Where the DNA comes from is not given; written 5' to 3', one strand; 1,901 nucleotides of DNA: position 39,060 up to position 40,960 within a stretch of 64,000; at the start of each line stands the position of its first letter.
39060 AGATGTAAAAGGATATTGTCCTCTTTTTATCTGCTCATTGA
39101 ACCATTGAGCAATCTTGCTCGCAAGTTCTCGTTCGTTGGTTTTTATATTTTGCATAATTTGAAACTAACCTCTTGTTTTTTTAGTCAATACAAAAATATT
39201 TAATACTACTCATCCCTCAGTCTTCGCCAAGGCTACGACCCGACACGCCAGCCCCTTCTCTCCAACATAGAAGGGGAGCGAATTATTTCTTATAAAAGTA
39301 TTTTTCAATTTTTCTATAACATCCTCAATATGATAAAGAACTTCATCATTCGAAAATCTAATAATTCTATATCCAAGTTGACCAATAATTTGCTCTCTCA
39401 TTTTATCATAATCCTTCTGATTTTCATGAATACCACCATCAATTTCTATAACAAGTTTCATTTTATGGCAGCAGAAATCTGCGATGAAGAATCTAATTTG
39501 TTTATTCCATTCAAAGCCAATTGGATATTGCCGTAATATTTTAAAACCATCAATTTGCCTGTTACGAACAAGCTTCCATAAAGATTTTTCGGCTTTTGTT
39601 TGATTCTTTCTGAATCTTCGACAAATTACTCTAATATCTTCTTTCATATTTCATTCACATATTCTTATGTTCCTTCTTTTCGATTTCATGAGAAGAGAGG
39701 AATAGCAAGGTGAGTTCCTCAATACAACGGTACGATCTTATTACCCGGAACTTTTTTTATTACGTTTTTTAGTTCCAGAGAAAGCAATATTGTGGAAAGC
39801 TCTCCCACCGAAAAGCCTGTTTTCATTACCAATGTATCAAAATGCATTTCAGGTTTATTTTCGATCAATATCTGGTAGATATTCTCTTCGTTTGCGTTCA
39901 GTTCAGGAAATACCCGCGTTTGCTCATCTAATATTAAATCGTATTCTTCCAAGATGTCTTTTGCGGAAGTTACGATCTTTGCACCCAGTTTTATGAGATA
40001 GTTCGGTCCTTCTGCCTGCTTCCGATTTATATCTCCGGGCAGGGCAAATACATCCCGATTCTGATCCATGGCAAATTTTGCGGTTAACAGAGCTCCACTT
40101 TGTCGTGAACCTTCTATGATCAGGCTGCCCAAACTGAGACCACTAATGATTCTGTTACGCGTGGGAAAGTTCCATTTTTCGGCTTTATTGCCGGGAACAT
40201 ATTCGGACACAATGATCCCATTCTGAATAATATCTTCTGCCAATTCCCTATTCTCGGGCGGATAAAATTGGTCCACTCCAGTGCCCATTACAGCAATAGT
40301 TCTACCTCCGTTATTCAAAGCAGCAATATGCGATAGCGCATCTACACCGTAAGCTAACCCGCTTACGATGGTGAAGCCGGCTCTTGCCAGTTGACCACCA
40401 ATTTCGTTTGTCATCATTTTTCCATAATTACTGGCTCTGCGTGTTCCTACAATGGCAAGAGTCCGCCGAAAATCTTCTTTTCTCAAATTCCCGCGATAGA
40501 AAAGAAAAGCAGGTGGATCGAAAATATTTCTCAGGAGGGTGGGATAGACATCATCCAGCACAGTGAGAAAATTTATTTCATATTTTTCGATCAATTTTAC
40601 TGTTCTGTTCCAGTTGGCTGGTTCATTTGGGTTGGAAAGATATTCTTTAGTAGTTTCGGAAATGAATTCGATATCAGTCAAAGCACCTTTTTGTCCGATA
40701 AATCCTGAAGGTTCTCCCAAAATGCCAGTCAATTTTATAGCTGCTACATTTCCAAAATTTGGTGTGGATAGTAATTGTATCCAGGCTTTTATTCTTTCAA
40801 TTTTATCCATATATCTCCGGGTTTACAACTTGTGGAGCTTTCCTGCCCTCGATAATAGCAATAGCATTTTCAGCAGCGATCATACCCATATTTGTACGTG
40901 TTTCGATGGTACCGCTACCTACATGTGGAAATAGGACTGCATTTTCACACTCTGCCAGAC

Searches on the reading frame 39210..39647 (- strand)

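Call 67: search_protein_families(library=pfam, proteins=[window:39210-39647:-], max_evalue=0.001)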
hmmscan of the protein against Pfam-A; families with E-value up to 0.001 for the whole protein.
window:39210-39647:- (145 aa): 2 families
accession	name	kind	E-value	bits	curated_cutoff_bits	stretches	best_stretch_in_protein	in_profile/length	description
PF04480.18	DUF559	-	2.6e-31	108.2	20.6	1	6-115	4-105/109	Protein of unknown function (DUF559)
PF18741.7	MTES_1575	-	2.8e-06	27.8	38.2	1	50-116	26-94/96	REase_MTES_1575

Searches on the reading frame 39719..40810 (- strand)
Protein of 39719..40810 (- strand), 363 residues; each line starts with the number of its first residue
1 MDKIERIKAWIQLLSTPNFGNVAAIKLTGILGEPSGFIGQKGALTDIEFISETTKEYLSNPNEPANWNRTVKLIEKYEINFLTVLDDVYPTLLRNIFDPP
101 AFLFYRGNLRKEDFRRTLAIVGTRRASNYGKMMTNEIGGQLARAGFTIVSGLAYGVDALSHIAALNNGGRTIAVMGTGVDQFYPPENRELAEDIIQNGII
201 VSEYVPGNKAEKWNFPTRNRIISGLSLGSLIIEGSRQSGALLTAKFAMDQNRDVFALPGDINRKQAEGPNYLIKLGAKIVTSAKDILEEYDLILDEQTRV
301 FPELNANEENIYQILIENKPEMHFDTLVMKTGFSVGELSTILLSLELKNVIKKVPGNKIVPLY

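Call 67: search_protein_families(library=pfam, proteins=[window:39719-40810:-], max_evalue=0.001)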
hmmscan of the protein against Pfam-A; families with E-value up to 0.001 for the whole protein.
window:39719-40810:- (363 aa): 2 families
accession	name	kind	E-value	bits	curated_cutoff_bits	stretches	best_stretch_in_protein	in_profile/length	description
PF02481.21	DNA_processg_A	-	3.4e-78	262.1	29.6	1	74-281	2-211/212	DNA recombination-mediator protein A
PF17782.7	DprA_WH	-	1.7e-08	34.8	22.9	1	302-357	8-61/61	DprA winged helix domain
